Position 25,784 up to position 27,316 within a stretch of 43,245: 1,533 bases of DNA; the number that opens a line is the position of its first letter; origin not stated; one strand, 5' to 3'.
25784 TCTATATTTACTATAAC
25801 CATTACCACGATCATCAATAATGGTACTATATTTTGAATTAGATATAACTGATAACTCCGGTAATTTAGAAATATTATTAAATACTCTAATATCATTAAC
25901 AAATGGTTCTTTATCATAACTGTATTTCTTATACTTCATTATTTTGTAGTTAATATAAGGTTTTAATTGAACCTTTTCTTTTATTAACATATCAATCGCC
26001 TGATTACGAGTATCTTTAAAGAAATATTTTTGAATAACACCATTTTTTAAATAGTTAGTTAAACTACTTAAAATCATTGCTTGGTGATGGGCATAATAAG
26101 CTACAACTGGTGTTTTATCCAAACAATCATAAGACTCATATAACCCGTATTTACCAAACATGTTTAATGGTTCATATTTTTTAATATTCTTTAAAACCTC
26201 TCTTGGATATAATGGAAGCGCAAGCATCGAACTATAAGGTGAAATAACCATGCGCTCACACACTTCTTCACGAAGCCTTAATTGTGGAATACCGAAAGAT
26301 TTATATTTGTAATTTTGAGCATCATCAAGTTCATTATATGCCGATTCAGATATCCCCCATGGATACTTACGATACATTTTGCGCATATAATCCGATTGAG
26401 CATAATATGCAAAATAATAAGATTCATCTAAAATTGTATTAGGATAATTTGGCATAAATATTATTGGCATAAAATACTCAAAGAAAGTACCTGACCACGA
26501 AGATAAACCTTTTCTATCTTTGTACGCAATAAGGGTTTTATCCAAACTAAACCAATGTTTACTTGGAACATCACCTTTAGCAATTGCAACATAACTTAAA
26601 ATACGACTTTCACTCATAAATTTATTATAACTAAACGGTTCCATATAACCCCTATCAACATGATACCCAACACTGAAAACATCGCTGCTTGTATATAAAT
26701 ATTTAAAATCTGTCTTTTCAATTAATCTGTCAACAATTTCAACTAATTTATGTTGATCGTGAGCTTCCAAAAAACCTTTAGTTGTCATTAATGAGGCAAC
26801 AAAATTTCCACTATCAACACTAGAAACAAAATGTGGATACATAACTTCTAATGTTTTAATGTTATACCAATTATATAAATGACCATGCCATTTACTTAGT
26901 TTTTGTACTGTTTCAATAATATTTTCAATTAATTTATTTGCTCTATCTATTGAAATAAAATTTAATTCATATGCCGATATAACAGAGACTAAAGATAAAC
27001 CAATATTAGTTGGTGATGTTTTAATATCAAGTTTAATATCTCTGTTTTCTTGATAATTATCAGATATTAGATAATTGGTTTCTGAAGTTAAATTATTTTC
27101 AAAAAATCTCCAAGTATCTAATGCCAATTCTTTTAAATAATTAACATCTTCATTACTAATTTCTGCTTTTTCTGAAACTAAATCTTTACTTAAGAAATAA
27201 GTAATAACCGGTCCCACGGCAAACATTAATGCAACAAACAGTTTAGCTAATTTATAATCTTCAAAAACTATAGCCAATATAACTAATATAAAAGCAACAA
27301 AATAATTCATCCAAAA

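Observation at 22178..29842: Complete cyclic beta-1,2-glucan synthase-like giant enzyme in a low-GC monoderm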

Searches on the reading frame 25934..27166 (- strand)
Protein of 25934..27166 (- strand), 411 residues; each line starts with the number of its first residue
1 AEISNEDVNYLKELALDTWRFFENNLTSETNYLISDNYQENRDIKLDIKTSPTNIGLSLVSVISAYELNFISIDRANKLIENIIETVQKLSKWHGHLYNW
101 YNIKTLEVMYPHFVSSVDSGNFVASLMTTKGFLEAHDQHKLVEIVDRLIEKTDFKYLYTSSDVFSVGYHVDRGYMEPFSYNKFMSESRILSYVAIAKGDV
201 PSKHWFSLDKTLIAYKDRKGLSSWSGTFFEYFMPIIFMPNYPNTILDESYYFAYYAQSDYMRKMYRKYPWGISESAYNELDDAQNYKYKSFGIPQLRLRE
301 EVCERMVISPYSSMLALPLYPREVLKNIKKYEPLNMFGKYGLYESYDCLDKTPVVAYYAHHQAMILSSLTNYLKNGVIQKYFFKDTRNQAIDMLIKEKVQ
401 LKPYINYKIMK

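Call 22: search_solved_structures(query=window:25934-27166:-, max_evalue=1e-10, show_alignments=3)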
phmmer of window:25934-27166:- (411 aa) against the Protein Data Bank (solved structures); distinct sequences matched with E-value up to 1e-10: 3.
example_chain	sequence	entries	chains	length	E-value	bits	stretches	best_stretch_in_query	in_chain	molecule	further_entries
8wy1_A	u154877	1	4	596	7.4e-99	335.1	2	134-401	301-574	Glycosyltransferase 36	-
8rf9_A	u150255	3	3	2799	3.4e-74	253.9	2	149-400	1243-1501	Cyclic beta 1-2 glucan synthetase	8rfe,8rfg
8rf0_A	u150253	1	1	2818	3.4e-74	253.8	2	149-400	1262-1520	Cyclic beta-(1,2)-glucan synthase NdvB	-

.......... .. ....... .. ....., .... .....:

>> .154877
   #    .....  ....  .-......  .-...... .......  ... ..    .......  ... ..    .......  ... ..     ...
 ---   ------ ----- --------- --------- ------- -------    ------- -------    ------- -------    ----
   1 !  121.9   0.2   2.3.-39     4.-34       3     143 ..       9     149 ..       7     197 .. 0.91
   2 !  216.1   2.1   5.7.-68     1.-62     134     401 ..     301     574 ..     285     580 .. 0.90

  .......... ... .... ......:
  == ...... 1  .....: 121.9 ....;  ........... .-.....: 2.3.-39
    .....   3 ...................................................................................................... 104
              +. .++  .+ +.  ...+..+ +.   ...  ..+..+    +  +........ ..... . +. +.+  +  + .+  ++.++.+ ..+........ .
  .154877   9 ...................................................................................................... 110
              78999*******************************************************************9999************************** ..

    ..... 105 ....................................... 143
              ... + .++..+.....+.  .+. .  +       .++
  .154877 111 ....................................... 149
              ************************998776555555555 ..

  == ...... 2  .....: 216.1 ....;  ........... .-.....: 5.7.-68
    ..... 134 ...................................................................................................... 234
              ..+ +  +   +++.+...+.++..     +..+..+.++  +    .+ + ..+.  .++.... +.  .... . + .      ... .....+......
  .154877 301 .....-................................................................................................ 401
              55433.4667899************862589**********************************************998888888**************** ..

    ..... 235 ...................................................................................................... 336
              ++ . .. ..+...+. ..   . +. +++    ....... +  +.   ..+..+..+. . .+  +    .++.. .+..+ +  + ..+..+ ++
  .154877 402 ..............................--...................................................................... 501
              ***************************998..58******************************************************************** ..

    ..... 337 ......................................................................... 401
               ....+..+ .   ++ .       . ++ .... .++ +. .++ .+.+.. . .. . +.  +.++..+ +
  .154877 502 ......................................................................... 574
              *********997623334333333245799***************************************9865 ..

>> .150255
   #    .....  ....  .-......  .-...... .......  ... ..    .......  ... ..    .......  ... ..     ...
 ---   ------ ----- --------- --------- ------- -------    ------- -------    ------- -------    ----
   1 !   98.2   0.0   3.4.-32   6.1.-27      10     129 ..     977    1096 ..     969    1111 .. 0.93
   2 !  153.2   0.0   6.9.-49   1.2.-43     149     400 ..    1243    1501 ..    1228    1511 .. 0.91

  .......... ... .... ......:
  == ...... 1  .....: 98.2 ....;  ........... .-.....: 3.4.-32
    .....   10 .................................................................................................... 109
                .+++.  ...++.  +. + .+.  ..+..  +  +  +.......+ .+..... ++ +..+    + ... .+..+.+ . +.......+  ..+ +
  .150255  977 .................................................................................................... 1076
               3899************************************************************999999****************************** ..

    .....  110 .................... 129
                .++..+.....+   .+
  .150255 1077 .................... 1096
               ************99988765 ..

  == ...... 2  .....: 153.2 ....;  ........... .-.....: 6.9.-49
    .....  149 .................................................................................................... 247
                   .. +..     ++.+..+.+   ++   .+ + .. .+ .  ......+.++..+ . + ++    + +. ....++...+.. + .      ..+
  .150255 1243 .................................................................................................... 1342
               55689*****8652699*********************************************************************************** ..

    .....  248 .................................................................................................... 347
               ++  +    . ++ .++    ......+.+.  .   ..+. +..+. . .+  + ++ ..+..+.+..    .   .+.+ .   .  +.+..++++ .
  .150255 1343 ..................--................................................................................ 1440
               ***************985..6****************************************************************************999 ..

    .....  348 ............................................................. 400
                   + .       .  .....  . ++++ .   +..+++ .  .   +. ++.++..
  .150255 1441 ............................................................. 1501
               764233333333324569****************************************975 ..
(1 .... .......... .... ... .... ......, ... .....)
